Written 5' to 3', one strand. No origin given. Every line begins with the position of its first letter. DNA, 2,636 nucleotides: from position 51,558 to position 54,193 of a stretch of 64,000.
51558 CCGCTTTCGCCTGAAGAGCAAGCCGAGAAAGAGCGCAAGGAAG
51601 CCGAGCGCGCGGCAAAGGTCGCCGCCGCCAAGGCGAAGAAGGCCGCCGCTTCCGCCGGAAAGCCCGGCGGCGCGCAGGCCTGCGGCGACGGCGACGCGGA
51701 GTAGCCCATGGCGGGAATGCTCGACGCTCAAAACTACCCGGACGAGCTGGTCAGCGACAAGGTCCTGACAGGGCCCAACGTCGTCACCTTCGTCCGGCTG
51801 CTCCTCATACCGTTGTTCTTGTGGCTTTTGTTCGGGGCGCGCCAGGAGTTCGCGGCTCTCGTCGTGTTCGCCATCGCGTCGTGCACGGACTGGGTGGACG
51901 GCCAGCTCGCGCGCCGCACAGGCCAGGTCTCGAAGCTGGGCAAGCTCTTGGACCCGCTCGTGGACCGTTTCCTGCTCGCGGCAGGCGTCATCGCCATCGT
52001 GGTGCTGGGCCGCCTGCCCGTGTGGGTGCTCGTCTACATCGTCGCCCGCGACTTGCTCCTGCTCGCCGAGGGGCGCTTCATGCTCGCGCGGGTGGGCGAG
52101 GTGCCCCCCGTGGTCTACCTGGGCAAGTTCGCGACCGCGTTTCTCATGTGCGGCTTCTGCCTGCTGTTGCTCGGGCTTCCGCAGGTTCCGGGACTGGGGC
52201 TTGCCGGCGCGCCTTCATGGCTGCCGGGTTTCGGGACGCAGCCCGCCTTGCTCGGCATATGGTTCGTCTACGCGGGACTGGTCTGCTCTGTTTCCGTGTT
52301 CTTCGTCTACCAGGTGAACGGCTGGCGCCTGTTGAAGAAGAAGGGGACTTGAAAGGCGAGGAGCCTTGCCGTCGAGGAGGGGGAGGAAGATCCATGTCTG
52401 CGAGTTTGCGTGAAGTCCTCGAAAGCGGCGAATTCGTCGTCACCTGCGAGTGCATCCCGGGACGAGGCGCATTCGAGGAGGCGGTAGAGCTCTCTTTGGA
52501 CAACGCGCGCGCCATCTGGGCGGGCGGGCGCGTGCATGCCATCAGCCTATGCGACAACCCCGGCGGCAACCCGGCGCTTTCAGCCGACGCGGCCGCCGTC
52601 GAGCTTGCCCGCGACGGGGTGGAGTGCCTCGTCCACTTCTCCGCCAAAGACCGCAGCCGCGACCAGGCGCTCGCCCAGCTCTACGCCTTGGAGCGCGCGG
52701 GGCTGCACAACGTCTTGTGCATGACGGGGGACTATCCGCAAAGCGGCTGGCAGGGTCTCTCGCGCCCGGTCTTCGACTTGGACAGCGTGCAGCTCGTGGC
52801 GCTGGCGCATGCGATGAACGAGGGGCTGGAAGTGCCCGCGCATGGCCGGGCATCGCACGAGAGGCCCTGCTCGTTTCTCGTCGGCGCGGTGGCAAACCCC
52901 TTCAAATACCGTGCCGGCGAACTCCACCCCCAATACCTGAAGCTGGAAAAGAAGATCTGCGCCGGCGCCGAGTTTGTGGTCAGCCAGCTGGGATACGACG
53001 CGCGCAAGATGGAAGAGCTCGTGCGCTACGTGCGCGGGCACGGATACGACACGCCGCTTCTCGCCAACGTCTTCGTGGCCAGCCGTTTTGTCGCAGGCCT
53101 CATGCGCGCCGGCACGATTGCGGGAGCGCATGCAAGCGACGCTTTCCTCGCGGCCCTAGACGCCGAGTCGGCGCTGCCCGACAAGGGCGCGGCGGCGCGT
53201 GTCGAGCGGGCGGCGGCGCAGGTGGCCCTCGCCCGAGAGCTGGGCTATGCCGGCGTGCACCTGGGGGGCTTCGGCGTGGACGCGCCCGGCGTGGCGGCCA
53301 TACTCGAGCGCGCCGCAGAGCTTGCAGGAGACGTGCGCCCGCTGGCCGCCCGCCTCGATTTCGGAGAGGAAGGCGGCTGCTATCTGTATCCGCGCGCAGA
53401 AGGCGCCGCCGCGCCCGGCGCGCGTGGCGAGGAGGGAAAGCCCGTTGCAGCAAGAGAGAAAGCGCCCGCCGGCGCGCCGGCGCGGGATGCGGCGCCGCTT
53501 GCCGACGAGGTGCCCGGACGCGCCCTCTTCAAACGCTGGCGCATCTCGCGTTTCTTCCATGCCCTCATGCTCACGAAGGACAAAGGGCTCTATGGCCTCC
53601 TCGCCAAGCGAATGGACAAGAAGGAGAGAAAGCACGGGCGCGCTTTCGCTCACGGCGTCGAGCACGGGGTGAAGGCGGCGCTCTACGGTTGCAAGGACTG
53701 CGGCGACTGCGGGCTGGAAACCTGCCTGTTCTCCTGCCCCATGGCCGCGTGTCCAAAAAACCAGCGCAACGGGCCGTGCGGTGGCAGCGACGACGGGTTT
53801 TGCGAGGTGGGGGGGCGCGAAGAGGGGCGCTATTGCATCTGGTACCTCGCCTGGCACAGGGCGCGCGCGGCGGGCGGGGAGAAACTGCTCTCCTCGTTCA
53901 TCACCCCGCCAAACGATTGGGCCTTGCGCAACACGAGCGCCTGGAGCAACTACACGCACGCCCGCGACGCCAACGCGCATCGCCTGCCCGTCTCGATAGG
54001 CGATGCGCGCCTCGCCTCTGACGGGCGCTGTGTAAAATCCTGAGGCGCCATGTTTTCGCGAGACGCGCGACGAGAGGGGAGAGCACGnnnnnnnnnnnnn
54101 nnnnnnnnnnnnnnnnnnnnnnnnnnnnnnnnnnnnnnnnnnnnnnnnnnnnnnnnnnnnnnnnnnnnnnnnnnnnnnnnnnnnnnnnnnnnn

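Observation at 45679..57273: Ech-type group 4 [NiFe]-hydrogenase operon contiguous with a methyl-branch C1-tetrahydrofolate gene set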

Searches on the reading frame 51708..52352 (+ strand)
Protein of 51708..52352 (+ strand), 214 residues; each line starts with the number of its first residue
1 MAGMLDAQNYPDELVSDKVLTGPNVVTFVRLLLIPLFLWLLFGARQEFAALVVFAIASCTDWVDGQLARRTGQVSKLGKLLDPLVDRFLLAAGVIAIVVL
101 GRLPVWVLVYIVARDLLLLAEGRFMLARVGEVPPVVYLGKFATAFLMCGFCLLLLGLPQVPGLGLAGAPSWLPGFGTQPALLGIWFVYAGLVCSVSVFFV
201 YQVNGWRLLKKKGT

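Call 3: search_protein_families(library=pfam, proteins=[window:51708-52352:+])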
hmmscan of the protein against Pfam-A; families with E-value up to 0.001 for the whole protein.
window:51708-52352:+ (214 aa): 1 family
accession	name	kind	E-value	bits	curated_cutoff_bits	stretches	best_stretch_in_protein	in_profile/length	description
PF01066.26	CDP-OH_P_transf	-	8.7e-38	130.5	22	1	21-165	2-138/152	CDP-alcohol phosphatidyltransferase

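Call 4: search_protein_families(library=ncbifam, proteins=[window:51708-52352:+])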
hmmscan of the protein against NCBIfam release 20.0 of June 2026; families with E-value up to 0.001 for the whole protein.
window:51708-52352:+ (214 aa): 8 families
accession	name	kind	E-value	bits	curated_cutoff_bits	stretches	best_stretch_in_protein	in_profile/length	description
NF053678.1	ClpnSynClsA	equivalog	3.8e-38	131.5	240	1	18-157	1-140/180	cardiolipin synthase ClsA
TIGR00560.1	pgsA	equivalog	3.3e-28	99.4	109.1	1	23-205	4-176/183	CDP-diacylglycerol--glycerol-3-phosphate 3-phosphatidyltransferase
NF040950.1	archin_ph_syn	equivalog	8.1e-15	55.2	180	1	19-111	22-115/191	archaetidylinositol phosphate synthase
NF008090.0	PRK10832.1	equivalog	2.8e-14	53.6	304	1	23-154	6-142/182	CDP-diacylglycerol--glycerol-3-phosphate 3-phosphatidyltransferase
NF045883.1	PIPSynth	equivalog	1e-08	35.1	170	1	22-98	24-100/197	phosphatidylinositol phosphate synthase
NF041135.1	IPPtranDIPPsyn_Thcocales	equivalog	1.3e-05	24.4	580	1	23-98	252-325/419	bifunctional L-myo-inositol-1-phosphate cytidylyltransferase/CDP-L-myo-inositol myo-inositolphosphotransferase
TIGR00473.1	pssA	equivalog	2.8e-05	24.3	107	1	49-96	22-67/153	CDP-diacylglycerol--serine O-phosphatidyltransferase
TIGR04217.1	archae_ser_T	exception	0.00065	19.5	200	1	19-101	6-88/221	archaetidylserine synthase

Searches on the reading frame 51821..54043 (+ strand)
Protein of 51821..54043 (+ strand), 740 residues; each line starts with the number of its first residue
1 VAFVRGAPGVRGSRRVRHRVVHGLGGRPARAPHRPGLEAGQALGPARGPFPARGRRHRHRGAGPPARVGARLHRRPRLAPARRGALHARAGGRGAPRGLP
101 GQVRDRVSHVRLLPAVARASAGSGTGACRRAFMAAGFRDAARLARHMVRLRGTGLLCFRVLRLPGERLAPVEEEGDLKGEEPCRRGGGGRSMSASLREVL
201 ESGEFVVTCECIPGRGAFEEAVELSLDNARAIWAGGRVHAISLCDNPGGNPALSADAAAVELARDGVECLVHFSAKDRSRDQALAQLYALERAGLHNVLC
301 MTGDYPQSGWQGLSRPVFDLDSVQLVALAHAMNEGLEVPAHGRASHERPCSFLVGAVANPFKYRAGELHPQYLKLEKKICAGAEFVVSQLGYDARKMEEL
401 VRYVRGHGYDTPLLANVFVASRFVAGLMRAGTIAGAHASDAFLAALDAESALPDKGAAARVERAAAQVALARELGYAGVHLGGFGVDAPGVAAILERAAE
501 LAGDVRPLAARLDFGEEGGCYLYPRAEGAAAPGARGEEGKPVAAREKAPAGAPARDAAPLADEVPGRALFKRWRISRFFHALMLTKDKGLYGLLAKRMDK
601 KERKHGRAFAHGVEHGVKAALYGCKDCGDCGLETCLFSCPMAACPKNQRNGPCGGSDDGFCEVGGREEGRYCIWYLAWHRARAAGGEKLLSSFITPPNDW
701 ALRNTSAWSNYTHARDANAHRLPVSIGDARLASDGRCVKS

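Call 5: search_protein_families(library=pfam, proteins=[window:51821-54043:+])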
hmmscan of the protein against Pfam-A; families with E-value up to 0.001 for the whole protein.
window:51821-54043:+ (740 aa): 2 families
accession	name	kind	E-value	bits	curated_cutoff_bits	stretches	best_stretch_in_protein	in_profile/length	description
PF12225.13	DUF5981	-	6e-22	77.6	23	1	610-700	8-94/95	Methylene-tetrahydrofolate reductase C terminal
PF02219.23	MTHFR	-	3.9e-15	56.4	24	1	196-481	2-270/287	Methylenetetrahydrofolate reductase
